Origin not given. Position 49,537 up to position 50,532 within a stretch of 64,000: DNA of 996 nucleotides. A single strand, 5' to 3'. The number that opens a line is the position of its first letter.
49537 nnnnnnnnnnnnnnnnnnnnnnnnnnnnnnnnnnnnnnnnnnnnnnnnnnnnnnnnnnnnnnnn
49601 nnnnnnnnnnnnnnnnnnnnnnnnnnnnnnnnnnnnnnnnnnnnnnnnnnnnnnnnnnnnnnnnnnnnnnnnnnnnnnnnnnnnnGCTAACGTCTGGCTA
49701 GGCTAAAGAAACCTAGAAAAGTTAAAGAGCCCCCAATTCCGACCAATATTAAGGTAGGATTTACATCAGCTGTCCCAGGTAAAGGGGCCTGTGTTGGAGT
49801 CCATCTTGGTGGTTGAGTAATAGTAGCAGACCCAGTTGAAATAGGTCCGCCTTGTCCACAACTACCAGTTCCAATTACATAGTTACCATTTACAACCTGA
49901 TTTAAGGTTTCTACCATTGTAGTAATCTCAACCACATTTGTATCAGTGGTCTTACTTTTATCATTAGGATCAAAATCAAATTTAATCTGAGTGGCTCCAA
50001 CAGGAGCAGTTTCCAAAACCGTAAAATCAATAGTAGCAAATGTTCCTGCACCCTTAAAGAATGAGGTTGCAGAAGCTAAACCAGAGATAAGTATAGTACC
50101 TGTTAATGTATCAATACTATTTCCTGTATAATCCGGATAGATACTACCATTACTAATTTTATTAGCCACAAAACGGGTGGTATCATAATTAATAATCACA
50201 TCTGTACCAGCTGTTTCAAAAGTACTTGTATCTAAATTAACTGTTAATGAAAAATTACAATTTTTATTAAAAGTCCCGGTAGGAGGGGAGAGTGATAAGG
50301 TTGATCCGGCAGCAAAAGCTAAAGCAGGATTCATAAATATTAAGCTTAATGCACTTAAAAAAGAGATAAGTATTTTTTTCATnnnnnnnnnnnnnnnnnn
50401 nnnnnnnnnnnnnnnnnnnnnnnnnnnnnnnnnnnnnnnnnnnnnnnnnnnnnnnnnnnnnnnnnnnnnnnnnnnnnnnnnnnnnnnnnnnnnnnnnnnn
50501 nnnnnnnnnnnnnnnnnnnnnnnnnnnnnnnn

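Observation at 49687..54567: Minus-strand operon of secreted or anchored proteins: cohesin-like pair, Cys-rich giant, and paralogs sharing a novel N-terminal anchor motif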

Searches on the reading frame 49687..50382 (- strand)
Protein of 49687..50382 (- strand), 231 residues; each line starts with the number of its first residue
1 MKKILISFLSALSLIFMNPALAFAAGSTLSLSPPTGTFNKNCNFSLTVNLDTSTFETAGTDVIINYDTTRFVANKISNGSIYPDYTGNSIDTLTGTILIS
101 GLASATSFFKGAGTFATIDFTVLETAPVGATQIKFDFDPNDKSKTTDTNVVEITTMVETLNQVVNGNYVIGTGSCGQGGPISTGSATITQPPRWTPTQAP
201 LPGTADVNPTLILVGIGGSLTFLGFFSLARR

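Call 3: search_protein_families(library=pfam, proteins=[window:49687-50382:-], max_evalue=1)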
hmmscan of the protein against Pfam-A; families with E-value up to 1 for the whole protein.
window:49687-50382:- (231 aa): 1 family
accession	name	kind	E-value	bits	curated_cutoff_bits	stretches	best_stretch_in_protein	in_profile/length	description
PF00963.24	Cohesin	-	3e-08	34.4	24.1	1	40-146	12-125/139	Cohesin domain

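Call 4: search_protein_families(library=ncbifam, proteins=[window:49687-50382:-], max_evalue=1)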
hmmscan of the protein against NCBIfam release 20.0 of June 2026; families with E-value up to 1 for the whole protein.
window:49687-50382:- (231 aa): 3 families
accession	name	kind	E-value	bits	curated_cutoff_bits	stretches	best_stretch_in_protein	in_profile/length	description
TIGR03886.1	lyase_spl_fam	equivalog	0.088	12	437.55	1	110-168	171-231/346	spore photoproduct lyase family protein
NF005012.1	PRK06411.1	subfamily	0.15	11.6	116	1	155-205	90-141/166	NADH-quinone oxidoreductase subunit NuoB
TIGR01957.1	nuoB_fam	subfamily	0.19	11.6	142.7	1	155-206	74-126/145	NADH-quinone oxidoreductase subunit B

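Call 18: find_homologous_proteins(query=window:49687-50382:-, max_evalue=0.001)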
Query window:49687-50382:- (231 aa): 238 proteins with E <= 0.001 among 1630 candidates; the best 120 are listed.
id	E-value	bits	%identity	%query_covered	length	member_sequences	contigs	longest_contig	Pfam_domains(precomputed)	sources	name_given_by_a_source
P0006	6.3e-143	492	100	100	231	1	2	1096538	PF00963.25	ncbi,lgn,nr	ncbi:MAG: cohesin domain-containing protein [Candidatus Daviesbacteria bacterium]|nr:cohesin domain-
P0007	1.1e-102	360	73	100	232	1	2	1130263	PF00963.25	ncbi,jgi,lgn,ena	ncbi:MAG: cohesin domain-containing protein [Microgenomates group bacterium]|jgi:hypothetical protei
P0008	1.3e-100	353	73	100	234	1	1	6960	PF00963.25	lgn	-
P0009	2.1e-98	346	72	100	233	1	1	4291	PF00963.25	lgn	-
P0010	1.8e-97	343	69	100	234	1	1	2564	PF00963.25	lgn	-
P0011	2.1e-96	340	71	100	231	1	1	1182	PF00963.25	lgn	-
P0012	4.2e-96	339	72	100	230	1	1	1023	PF00963.25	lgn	-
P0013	2.6e-94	333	70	100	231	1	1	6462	PF00963.25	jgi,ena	-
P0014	2.7e-90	320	68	100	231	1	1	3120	PF00963.25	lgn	-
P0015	2.7e-85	303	66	100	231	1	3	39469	PF00963.25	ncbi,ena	-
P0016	6.5e-82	292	64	100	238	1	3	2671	PF00963.25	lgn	-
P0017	6.7e-79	282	61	100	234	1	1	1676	PF00963.25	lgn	-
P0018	3.8e-77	277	61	100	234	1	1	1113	PF00963.25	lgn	-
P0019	7.1e-77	276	62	100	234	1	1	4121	PF00963.25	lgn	-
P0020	4.2e-76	273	63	100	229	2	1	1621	PF00963.25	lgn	-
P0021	1.8e-75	271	62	100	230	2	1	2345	PF00963.25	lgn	-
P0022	1.9e-74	268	60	100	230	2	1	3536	PF00963.25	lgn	-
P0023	8.2e-74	266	61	100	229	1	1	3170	PF00963.25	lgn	-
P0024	4.1e-73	263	58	100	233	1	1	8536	PF00963.25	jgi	jgi:hypothetical protein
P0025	1.9e-66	242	54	92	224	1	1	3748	PF00963.25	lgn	-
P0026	1.6e-64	235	68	71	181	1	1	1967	PF00963.25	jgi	-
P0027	2.2e-64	235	57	100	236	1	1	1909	PF00963.25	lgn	-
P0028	8.2e-63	230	54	100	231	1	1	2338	PF00963.25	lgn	-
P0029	6.1e-62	227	55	93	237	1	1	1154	PF00963.25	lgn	-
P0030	8.5e-62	226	56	95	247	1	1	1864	PF00963.25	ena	-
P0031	1.2e-61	226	54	92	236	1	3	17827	PF00963.25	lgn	-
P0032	8.5e-61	223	63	70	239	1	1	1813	PF00963.25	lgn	-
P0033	2.9e-60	221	52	99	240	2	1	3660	PF00963.25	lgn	-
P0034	3.1e-60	221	57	89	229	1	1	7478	PF00963.25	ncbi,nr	ncbi:MAG: cohesin domain-containing protein, partial [Candidatus Daviesbacteria bacterium]|nr:cohesi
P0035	7.6e-59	217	52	99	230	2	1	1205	PF00963.25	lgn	-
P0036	1.1e-58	216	53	91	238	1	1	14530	PF00963.25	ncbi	-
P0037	1.2e-58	216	54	86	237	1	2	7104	PF00963.25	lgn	-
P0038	1.5e-58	216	53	90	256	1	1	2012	PF00963.25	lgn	-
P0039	1.6e-58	216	53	80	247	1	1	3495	PF00963.25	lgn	-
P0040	1.9e-58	216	55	90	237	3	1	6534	PF00963.25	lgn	-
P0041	5.7e-58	214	59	76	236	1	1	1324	PF00963.25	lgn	-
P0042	6.2e-58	214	52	99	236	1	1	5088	PF00963.25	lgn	-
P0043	8.2e-58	213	55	96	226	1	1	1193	PF00963.25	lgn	-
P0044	1.1e-57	213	57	85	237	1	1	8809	PF00963.25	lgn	-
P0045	2.9e-57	212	54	96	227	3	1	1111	PF00963.25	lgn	-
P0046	3.5e-57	211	53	93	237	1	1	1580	PF00963.25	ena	-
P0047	4.6e-57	211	50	88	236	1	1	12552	PF00963.25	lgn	-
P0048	5.8e-57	211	55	84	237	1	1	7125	PF00963.25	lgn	-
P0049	6.4e-57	211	52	96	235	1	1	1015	PF00963.25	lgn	-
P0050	7.0e-57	210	53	93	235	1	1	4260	PF00963.25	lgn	-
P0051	1.9e-56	209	51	99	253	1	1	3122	PF00963.25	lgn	-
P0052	2.1e-56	209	51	98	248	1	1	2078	PF00963.25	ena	-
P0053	2.1e-56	209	52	98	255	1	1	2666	PF00963.25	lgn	-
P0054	3.5e-56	208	51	90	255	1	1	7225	PF00963.25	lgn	-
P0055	3.6e-56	208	52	84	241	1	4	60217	PF00963.25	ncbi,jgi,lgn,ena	-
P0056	3.8e-56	208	53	90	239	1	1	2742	PF00963.25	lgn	-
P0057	4.4e-56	208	55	77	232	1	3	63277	PF00963.25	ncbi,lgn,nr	ncbi:hypothetical protein HYS94_02435 [Candidatus Daviesbacteria bacterium]|nr:hypothetical protein 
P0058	6.8e-56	207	56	85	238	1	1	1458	PF00963.25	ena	-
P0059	1.0e-55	207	54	83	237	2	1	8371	PF00963.25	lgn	-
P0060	1.4e-55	206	51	99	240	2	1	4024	PF00963.25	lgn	-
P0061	1.6e-55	206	50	99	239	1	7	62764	PF00963.25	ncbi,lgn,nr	ncbi:hypothetical protein HY386_00345 [Candidatus Daviesbacteria bacterium]|nr:hypothetical protein 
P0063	1.8e-55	206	54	85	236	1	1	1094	PF00963.25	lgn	-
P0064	1.9e-55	206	57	79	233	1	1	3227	PF00963.25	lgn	-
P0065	2.0e-55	206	60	69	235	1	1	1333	PF00963.25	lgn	-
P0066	2.3e-55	205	53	99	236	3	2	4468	PF00963.25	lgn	-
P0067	2.8e-55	205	49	98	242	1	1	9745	PF00963.25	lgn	-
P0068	3.6e-55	205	52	93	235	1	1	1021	PF00963.25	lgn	-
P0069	4.0e-55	205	50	96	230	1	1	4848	PF00963.25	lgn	-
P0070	4.9e-55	204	53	99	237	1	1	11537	PF00963.25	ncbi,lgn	-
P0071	6.1e-55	204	49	87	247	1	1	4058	PF00963.25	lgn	-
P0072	6.2e-55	204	50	87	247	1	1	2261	PF00963.25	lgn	-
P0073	6.3e-55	204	52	92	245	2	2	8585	PF00963.25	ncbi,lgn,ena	-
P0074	7.0e-55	204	58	68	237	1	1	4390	PF00963.25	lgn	-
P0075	8.9e-55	204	50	99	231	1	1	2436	PF00963.25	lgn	-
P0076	1.0e-54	203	56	72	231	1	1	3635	PF00963.25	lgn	-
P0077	1.3e-54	203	53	87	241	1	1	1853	PF00963.25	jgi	jgi:hypothetical protein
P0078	1.5e-54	203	51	99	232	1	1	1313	PF00963.25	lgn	-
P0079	1.6e-54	203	50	90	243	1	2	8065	PF00963.25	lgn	-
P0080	1.7e-54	203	51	93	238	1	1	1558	PF00963.25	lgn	-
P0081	1.8e-54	203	55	87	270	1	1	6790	PF00963.25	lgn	-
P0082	2.0e-54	202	50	99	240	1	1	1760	PF00963.25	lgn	-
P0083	2.5e-54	202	52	81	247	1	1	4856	PF00963.25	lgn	-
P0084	2.9e-54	202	50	99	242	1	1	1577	PF00963.25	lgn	-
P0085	4.0e-54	201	49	97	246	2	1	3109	PF00963.25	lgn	-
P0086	4.1e-54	201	47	99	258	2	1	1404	PF00963.25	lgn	-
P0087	4.7e-54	201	55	84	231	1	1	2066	PF00963.25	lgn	-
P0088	4.7e-54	201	50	91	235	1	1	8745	PF00963.25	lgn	-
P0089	5.2e-54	201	52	84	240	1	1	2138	PF00963.25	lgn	-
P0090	5.7e-54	201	52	90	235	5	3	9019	PF00963.25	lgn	-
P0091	6.9e-54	201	51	94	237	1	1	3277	PF00963.25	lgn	-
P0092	7.0e-54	201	50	93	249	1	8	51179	PF00963.25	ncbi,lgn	-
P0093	7.1e-54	201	51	90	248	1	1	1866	PF00963.25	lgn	-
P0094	7.6e-54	200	52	9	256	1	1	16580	PF00963.25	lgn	-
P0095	7.7e-54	200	50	85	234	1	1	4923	PF00963.25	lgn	-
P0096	9.9e-54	200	50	98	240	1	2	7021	PF00963.25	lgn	-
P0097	1.2e-53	200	53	90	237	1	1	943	PF00963.25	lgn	-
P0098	1.3e-53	200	54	96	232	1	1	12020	PF00963.25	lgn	-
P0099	1.4e-53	200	55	85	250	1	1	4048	PF00963.25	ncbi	-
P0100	2.1e-53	199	50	87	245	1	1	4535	PF00963.25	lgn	-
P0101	2.2e-53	199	53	99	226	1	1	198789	PF00963.25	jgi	jgi:hypothetical protein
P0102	2.7e-53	199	64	62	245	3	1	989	PF00963.25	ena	-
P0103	3.0e-53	199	50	94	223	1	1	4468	PF00963.25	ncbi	-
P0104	3.1e-53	198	62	69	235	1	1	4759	PF00963.25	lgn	-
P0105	4.1e-53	198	51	84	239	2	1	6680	PF00963.25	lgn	-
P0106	4.1e-53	198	52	89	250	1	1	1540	PF00963.25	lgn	-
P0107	5.3e-53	198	50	91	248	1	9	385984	PF00963.25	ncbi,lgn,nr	ncbi:hypothetical protein HY383_03540 [Candidatus Daviesbacteria bacterium]|nr:hypothetical protein 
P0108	5.5e-53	198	50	93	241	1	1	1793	PF00963.25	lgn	-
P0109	6.5e-53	197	52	87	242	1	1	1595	PF00963.25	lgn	-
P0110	7.2e-53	197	52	90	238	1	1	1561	PF00963.25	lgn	-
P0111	7.8e-53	197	50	90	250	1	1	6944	PF00963.25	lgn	-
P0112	1.0e-52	197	58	76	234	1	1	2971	PF00963.25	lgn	-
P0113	1.2e-52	197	48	99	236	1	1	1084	PF00963.25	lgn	-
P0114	1.8e-52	196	53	85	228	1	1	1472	PF00963.25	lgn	-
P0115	2.1e-52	196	51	91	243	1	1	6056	PF00963.25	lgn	-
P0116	2.4e-52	196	53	91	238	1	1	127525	PF00963.25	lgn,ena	-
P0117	2.6e-52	195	54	84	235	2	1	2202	PF00963.25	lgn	-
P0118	3.0e-52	195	52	86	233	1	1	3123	PF00963.25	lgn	-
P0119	3.2e-52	195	50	87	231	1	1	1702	PF00963.25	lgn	-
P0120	3.5e-52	195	50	92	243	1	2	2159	PF00963.25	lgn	-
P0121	3.5e-52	195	50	84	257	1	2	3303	PF00963.25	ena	-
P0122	4.5e-52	195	50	88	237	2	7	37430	PF00963.25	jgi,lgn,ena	-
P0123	4.9e-52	195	51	93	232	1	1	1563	PF00963.25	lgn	-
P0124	4.9e-52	195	52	87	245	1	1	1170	PF00963.25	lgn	-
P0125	8.6e-52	194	49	99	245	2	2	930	PF00963.25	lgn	-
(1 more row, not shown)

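Call 22: search_protein_families(library=ncbifam, proteins=[P0116, P0057], max_evalue=10)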
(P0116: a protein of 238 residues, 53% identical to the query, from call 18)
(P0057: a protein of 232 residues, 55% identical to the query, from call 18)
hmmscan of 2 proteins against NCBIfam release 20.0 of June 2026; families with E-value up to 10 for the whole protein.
P0116 (238 aa): 2 families
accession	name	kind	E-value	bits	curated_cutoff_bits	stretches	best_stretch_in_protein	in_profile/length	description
TIGR04087.1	YqxM_for_SipW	equivalog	0.13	11.9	80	1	135-192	110-163/186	amyloid fiber anchoring/assembly protein TapA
NF053819.1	EF0750_LPXTG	subfamily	0.74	10.4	47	1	1-27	1-28/105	EF2685/EF0750 family sortase-dependent surface protein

P0057 (232 aa): 2 families
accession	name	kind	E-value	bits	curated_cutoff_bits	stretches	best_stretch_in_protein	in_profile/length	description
NF049997.1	LiaG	equivalog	1.5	8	285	1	1-31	1-31/286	LiaG family protein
NF053819.1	EF0750_LPXTG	subfamily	4.5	7.8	47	0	187-227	57-97/105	EF2685/EF0750 family sortase-dependent surface protein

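Call 26: find_encoding_contigs(protein=P0107, flank=10000, max_places=1)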
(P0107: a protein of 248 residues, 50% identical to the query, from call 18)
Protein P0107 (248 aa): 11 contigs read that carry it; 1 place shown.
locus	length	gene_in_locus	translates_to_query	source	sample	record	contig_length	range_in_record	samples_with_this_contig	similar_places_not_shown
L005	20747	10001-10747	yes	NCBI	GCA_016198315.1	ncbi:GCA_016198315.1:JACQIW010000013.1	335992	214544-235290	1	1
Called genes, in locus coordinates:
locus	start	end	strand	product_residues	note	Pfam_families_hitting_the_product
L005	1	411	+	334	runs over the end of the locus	PF02899:Phage_int_SAM_1, PF00589:Phage_integrase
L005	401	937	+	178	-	-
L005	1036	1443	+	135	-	-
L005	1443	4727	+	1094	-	PF00090:TSP_1, PF19028:TSP1_spondin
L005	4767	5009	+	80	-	-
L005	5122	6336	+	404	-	-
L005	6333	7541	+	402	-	-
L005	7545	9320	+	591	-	PF00404:Dockerin_1 (weak)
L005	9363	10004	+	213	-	-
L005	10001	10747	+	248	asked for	PF00963:Cohesin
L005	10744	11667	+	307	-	PF02899:Phage_int_SAM_1, PF13102:Phage_int_SAM_5, PF00589:Phage_integrase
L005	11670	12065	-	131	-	PF04020:Phage_holin_4_2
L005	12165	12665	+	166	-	-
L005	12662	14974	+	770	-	PF00690:Cation_ATPase_N, PF00122:E1-E2_ATPase, PF00702:Hydrolase, PF13246:Cation_ATPase, PF12710:HAD (weak), PF08282:Hydrolase_3 (faint), PF00689:Cation_ATPase_C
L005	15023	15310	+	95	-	-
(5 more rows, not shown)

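Call 27: find_encoding_contigs(protein=P0101, flank=10000, max_places=1)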
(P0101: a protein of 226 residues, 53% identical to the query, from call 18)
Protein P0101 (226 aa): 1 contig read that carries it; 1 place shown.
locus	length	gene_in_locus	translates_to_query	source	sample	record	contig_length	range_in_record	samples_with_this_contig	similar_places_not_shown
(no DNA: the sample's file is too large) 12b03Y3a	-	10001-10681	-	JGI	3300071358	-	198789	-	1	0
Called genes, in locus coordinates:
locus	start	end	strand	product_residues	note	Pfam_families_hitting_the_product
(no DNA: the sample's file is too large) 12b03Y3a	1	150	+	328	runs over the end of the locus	PF13399:LytR_C (faint)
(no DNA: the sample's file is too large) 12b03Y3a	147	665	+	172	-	-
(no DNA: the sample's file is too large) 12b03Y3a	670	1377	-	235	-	PF13431:TPR_17 (faint), PF14559:TPR_19 (weak), PF00515:TPR_1, PF07719:TPR_2 (weak), PF13181:TPR_8 (faint)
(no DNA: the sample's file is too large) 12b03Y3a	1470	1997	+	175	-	-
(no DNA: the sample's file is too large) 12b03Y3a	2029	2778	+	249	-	PF20772:TACO1_YebC_N, PF01709:Transcrip_reg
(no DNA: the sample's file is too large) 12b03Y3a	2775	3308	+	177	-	PF02075:RuvC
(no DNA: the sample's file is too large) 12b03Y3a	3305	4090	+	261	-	PF18900:DUF5656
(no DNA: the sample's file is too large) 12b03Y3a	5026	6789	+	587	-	PF00404:Dockerin_1 (weak)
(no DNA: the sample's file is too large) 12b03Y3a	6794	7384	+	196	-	-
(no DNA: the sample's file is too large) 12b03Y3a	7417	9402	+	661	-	PF00404:Dockerin_1 (weak)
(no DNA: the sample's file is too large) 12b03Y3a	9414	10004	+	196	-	PF00963:Cohesin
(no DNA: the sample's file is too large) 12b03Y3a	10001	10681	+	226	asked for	PF00963:Cohesin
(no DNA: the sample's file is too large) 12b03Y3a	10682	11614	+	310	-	PF02899:Phage_int_SAM_1, PF13102:Phage_int_SAM_5, PF13495:Phage_int_SAM_4 (faint), PF00589:Phage_integrase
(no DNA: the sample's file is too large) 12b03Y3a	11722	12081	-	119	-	PF04020:Phage_holin_4_2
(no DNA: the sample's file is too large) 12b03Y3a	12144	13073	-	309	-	-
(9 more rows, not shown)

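Call 28: find_encoding_contigs(protein=P0116, flank=10000, max_places=1)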
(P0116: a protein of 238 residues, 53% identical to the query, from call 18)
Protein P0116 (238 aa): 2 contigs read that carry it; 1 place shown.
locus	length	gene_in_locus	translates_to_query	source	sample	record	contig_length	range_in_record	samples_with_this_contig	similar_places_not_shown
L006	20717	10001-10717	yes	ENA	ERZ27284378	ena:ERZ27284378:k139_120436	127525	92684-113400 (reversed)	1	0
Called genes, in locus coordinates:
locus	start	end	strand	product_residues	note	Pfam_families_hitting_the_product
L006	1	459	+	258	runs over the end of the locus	PF18900:DUF5656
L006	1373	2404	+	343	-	PF13102:Phage_int_SAM_5 (weak), PF02899:Phage_int_SAM_1, PF00589:Phage_integrase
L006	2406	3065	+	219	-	-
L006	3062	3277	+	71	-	-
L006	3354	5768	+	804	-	PF00404:Dockerin_1 (weak)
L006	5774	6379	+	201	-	-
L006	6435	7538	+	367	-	-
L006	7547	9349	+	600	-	PF01833:TIG (weak)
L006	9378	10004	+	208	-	PF00963:Cohesin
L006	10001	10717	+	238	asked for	PF00963:Cohesin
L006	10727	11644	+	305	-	PF02899:Phage_int_SAM_1, PF13102:Phage_int_SAM_5 (weak), PF00589:Phage_integrase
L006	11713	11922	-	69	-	-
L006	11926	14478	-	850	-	PF00521:DNA_topoisoIV, PF03989:DNA_gyraseA_C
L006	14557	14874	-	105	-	-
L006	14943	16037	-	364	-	PF01820:Dala_Dala_lig_N, PF01071:GARS_A (weak), PF02222:ATP-grasp, PF02655:ATP-grasp_3 (faint), PF02786:CPSase_L_D2 (weak), PF07478:Dala_Dala_lig_C, PF08443:RimK (weak), PF13535:ATP-grasp_4 (weak)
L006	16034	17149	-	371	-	PF01168:Ala_racemase_N, PF00842:Ala_racemase_C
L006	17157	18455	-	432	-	PF21799:MurD-like_N, PF02875:Mur_ligase_C (faint), PF08245:Mur_ligase_M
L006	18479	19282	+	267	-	PF01177:Asp_Glu_race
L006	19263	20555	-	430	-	PF01225:Mur_ligase, PF08245:Mur_ligase_M, PF02875:Mur_ligase_C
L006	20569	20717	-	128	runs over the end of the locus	PF05635:23S_rRNA_IVP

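Call 41: find_related_loci(query=A4, collection=genome_contigs, flank=10000)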
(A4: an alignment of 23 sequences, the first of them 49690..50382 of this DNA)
Query A4 (231 aa) in genome_contigs; peptide patterns used: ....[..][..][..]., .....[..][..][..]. (x = any residue, [..] = any of these).
164 stretches matched a pattern; 68 encode a relative of the query (tblastn E <= 1e-3); 67 distinct loci.
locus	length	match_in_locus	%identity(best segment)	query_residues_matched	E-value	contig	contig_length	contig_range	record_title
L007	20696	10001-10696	73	1-231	2e-109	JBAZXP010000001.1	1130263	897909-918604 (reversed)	MAG: Microgenomates group bacterium isolate SO_2017_GW1_59 NODE_11_length_1130263_cov_5.408407_OW334_2017, whole genome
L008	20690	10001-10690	66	1-230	3e-86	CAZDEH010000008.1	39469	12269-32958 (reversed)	MAG TPA_asm: uncultured Gammaproteobacteria bacterium isolate SRP050083_co3_643 genome assembly, contig: NODE_654_length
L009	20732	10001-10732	51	1-229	4e-66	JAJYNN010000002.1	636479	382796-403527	MAG: bacterium isolate DBS2-4.bin71 NODE_6_length_636479_cov_3.29991, whole genome shotgun sequence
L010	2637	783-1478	49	1-229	1e-62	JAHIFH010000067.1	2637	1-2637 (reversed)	MAG: Patescibacteria group bacterium isolate KR11_0.1_MetaG.mb.78 KR11_0.1_MetaG.mb.78_k141_34456, whole genome shotgun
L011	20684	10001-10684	52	1-221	1e-61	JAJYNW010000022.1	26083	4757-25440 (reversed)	MAG: bacterium isolate DBS2-4.bin98 NODE_3135_length_26083_cov_4.6659, whole genome shotgun sequence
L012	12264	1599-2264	52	18-228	3e-61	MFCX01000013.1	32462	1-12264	MAG: Candidatus Daviesbacteria bacterium RIFCSPHIGHO2_02_FULL_39_12 rifcsphigho2_02_scaffold_1710, whole genome shotgun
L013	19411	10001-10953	55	1-193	5e-61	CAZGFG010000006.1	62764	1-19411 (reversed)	MAG TPA_asm: uncultured Gammaproteobacteria bacterium isolate binchicken_co125_1135 genome assembly, contig: NODE_969_le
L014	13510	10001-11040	57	1-177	2e-60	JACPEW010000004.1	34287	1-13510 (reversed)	MAG: Candidatus Daviesbacteria bacterium isolate NC_groundwater_345_Ag_B-0.1um_36_18 GD18-4_B1_scaffold_131718, whole ge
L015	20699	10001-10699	50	2-215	1e-60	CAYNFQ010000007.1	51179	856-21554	MAG TPA_asm: uncultured Gammaproteobacteria bacterium isolate binchicken_co110_279 genome assembly, contig: NODE_1619_le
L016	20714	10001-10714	49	1-221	2e-59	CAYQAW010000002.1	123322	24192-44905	MAG TPA_asm: uncultured Gammaproteobacteria bacterium isolate binchicken_co251_588 genome assembly, contig: NODE_239_len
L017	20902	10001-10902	57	19-185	7e-58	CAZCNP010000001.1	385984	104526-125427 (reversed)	MAG TPA_asm: uncultured Gammaproteobacteria bacterium isolate binchicken_co38_1123 genome assembly, contig: NODE_59_leng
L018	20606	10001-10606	53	17-215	9e-58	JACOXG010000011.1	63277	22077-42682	MAG: Candidatus Daviesbacteria bacterium isolate NC_groundwater_147_Ag_S-0.1um_38_19 S4_GD2017_2_S1_scaffold_457, whole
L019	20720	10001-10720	48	5-229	2e-57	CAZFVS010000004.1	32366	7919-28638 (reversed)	MAG TPA_asm: uncultured Gammaproteobacteria bacterium isolate SRP269290_co2_8 genome assembly, contig: NODE_1200_length_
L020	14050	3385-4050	50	1-215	1e-57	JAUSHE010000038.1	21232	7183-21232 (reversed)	MAG: Candidatus Daviesbacteria bacterium isolate E14_metabat.bin.170_sub E14_k141_1053213, whole genome shotgun sequence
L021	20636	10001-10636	52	12-217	5e-57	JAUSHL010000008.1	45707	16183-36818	MAG: Candidatus Daviesbacteria bacterium isolate E14_metabat.bin.192 E14_k141_277551, whole genome shotgun sequence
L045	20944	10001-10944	53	1-170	2e-50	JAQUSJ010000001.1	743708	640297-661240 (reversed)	MAG: Candidatus Daviesbacteria bacterium isolate STD1_94 NODE_9_length_743708_cov_15.213565_Sandtown_D1, whole genome sh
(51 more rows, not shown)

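Call 70: search_solved_structures(query=A4, max_evalue=0.01)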
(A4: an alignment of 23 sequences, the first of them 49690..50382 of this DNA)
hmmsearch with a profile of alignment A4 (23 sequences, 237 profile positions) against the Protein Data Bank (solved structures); distinct sequences matched with E-value up to 0.01: 1.
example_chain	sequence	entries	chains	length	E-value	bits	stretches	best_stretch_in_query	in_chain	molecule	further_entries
7urp_A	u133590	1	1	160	0.0082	18.7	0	26-83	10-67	Ribonucleases G and E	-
